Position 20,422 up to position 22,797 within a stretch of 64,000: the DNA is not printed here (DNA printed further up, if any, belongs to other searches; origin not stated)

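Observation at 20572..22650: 692-aa secreted protein built from two families of tandem Cys modules, with no recognisable family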

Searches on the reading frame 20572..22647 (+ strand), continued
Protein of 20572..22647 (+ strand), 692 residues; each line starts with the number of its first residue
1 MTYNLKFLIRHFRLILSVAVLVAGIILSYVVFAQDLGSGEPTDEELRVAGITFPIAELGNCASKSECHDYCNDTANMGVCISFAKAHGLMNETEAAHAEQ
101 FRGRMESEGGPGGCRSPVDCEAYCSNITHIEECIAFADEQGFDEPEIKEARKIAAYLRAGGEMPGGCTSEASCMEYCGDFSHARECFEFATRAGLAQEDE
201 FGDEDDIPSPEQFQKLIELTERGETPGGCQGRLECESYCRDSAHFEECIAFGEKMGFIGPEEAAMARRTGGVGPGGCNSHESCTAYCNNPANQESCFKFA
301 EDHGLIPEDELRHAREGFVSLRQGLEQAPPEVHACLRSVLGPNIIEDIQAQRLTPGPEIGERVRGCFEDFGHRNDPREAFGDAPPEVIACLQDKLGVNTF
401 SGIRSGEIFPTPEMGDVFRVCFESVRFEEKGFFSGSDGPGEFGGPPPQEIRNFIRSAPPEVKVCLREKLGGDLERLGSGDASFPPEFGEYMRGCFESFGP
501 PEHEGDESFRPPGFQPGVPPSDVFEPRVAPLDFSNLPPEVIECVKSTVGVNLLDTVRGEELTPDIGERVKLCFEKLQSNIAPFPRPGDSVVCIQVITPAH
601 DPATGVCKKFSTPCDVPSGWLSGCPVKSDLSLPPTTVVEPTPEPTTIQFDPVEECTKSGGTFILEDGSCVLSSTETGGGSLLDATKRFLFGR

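Call 24: search_protein_families(library=pfam, proteins=[P0116, P0048, P0080, P0051, P0074], max_evalue=0.1)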
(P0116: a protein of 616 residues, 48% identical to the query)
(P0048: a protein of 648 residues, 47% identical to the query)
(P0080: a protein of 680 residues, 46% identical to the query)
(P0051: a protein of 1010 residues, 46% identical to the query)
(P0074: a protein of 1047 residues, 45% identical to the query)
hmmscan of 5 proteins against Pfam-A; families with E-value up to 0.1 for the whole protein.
P0116 (616 aa): 0 families

P0048 (648 aa): 1 family
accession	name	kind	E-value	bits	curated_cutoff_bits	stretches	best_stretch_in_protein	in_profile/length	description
PF25052.1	AtDEF-like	-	1.2e-05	25.9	25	0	61-88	41-71/79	Defensin-like family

P0080 (680 aa): 1 family
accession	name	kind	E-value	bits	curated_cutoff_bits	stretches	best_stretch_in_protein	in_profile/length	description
PF25052.1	AtDEF-like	-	4.2e-05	24.2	25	1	15-72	11-69/79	Defensin-like family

P0051 (1010 aa): 0 families

P0074 (1047 aa): 2 families
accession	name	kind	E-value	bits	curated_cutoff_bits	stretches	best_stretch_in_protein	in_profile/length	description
PF01395.27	PBP_GOBP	-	0.0097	16.4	22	0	616-650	19-54/113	PBP/GOBP family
PF25052.1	AtDEF-like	-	0.043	14.6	25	1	1-81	1-71/79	Defensin-like family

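Call 26: find_related_loci(query=A1, collection=genome_contigs, flank=6000)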
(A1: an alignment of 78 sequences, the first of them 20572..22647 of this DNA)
Query A1 (692 aa) in genome_contigs; peptide patterns used: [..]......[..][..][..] (x = any residue, [..] = any of these).
248 stretches matched a pattern; 183 encode a relative of the query (tblastn E <= 1e-3); the best 80 are kept; 80 distinct loci.
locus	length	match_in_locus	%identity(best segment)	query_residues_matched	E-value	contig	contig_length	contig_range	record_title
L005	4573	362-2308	49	4-646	0e+0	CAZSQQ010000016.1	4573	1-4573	MAG TPA_asm: uncultured Candidatus Saccharibacteria bacterium isolate binchicken_co227_162 genome assembly, contig: NODE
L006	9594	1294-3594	47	5-670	0e+0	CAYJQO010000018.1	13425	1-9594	MAG TPA_asm: uncultured Candidatus Saccharibacteria bacterium isolate ERP125453_co1_264 genome assembly, contig: NODE_49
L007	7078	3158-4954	46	5-621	6e-177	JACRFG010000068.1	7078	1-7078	MAG: Candidatus Jorgensenbacteria bacterium isolate NC_groundwater_1719_Pr3_B-0.1um_43_9 SR-2_scaffold_141_2690165, whol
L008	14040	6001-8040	47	12-688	0e+0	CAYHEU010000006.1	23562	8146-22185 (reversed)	MAG TPA_asm: uncultured Candidatus Saccharibacteria bacterium isolate ERP119705_co13_212 genome assembly, contig: NODE_2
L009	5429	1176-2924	48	5-586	2e-170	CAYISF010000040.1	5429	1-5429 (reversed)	MAG TPA_asm: uncultured Candidatus Saccharibacteria bacterium isolate ERP119705_co3_578 genome assembly, contig: NODE_20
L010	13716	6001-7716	47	4-582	6e-164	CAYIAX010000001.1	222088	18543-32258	MAG TPA_asm: uncultured Candidatus Saccharibacteria bacterium isolate ERP119705_co18_243 genome assembly, contig: NODE_2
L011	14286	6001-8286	46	7-585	2e-163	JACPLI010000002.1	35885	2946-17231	MAG: Candidatus Liptonbacteria bacterium isolate NC_groundwater_517_Ag_S-0.1um_55_12 S35_SO-1_scaffold_85029, whole geno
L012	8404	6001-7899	44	2-580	9e-161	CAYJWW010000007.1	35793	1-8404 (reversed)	MAG TPA_asm: uncultured Candidatus Saccharibacteria bacterium isolate ERP125453_co1_514 genome assembly, contig: NODE_93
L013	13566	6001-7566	48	4-576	3e-160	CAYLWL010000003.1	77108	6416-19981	MAG TPA_asm: uncultured Candidatus Saccharibacteria bacterium isolate binchicken_co227_1182 genome assembly, contig: NOD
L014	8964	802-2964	40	1-620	5e-160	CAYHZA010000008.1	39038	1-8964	MAG TPA_asm: uncultured Candidatus Saccharibacteria bacterium isolate ERP119705_co17_168 genome assembly, contig: NODE_1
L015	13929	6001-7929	39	11-689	7e-157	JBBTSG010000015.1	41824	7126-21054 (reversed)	MAG: Patescibacteria group bacterium isolate H43-bin076_1 H43_bin076_1_000000000015, whole genome shotgun sequence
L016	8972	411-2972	44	5-577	1e-159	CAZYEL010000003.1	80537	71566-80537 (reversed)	MAG TPA_asm: uncultured Candidatus Saccharibacteria bacterium isolate binchicken_co227_1009 genome assembly, contig: NOD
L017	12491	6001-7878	44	2-625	2e-154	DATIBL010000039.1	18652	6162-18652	MAG TPA_asm: Candidatus Paceibacterota bacterium isolate SMAG_U16289 k141_720887, whole genome shotgun sequence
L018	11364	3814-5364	55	1-576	3e-154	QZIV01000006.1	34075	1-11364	MAG: Candidatus Parcubacteria bacterium isolate SURF_56 Ga0104751_1001888, whole genome shotgun sequence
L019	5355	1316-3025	44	3-576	1e-155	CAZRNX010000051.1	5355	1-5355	MAG TPA_asm: uncultured Candidatus Saccharibacteria bacterium isolate SRP124282_co8_23 genome assembly, contig: NODE_464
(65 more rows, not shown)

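Call 72: list_cluster_members(proteins=[P0001, P0121])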
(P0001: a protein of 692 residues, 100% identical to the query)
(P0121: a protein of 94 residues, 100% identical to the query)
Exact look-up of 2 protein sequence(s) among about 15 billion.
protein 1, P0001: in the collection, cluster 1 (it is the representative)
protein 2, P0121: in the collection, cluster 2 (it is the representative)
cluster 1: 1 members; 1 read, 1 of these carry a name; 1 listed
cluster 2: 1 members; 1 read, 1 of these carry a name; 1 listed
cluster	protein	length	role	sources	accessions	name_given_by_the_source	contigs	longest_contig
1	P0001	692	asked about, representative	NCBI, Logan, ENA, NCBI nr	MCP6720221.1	MAG: hypothetical protein KJI72_02810 [Patescibacteria group bacterium] | hypothetical protein [Patescibacteria group bacterium]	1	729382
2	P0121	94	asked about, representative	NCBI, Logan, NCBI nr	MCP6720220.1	MAG: hypothetical protein KJI72_02805 [Patescibacteria group bacterium] | hypothetical protein [Patescibacteria group bacterium]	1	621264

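Call 76: find_encoding_contigs(protein=P0082, flank=5000, max_places=1)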
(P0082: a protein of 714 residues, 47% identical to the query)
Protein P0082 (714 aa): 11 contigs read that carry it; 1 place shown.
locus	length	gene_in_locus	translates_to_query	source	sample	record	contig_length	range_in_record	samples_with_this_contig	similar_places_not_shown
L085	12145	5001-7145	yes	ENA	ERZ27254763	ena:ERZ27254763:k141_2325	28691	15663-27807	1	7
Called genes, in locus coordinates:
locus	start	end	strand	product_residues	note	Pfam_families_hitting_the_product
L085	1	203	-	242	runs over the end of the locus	PF19927:DUF6390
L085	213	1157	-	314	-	PF00892:EamA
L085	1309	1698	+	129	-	-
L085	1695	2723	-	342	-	PF03824:NicO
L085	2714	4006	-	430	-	PF00374:NiFeSe_Hases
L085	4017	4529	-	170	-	PF01058:Oxidored_q6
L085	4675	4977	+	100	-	-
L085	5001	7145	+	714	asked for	-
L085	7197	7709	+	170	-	-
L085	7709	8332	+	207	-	-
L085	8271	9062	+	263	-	PF13623:SurA_N_2 (faint), PF09312:SurA_N (weak), PF13624:SurA_N_3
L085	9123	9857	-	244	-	PF00106:adh_short, PF01370:Epimerase (weak), PF08659:KR, PF13561:adh_short_C2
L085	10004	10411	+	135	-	-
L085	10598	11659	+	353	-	PF00561:Abhydrolase_1 (faint), PF12146:Hydrolase_4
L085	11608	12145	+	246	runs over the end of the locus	PF09335:VTT_dom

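Call 77: find_encoding_contigs(protein=P0093, flank=5000, max_places=1)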
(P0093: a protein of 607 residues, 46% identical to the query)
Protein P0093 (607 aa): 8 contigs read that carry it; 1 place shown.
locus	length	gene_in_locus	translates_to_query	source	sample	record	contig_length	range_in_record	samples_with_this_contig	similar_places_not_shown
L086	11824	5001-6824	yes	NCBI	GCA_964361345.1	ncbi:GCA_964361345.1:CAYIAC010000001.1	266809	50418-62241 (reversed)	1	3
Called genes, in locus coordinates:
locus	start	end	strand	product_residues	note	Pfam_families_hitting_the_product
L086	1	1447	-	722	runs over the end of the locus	PF17191:RecG_wedge, PF01336:tRNA_anti-codon (faint), PF00270:DEAD, PF04851:ResIII, PF22590:Cas3-like_C_2 (faint), PF00271:Helicase_C, PF19833:RecG_dom3_C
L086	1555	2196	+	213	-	PF09411:PagL (weak)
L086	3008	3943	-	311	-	-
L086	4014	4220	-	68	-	PF13560:HTH_31, PF12844:HTH_19, PF13413:HTH_25 (faint), PF13443:HTH_26, PF01381:HTH_3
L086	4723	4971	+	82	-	-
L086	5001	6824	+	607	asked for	-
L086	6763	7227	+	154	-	-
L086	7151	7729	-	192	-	-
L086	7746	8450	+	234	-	PF02163:Peptidase_M50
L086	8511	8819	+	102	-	-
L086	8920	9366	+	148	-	PF00164:Ribosom_S12_S23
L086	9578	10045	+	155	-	PF00177:Ribosomal_S7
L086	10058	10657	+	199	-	-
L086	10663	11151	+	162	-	-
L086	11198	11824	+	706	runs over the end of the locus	PF00009:GTP_EFTU, PF22042:EF-G_D2, PF03144:GTP_EFTU_D2, PF14492:EFG_III, PF16658:RF3_C (weak), PF03764:EFG_IV, PF00679:EFG_C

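Call 78: find_encoding_contigs(protein=P0110, flank=5000, max_places=1)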
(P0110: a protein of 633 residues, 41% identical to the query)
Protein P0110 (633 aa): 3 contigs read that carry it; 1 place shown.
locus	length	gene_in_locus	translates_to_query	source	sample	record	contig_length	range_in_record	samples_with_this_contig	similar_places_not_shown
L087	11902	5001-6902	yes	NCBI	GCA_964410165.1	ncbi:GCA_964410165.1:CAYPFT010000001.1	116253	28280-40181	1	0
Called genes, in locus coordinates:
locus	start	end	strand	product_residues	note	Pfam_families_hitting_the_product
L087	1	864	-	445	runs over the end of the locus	PF00202:Aminotran_3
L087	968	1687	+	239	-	PF00849:PseudoU_synth_2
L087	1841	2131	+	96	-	-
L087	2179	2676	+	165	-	PF01245:Ribosomal_L19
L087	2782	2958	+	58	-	-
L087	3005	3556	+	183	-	-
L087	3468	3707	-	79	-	-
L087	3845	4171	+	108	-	PF15738:YafQ_toxin, PF05015:HigB-like_toxin (weak)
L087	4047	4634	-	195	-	-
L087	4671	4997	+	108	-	-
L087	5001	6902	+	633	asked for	-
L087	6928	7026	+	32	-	-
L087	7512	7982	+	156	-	PF03473:MOSC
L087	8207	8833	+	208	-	PF00406:ADK, PF13207:AAA_17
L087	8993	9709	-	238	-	-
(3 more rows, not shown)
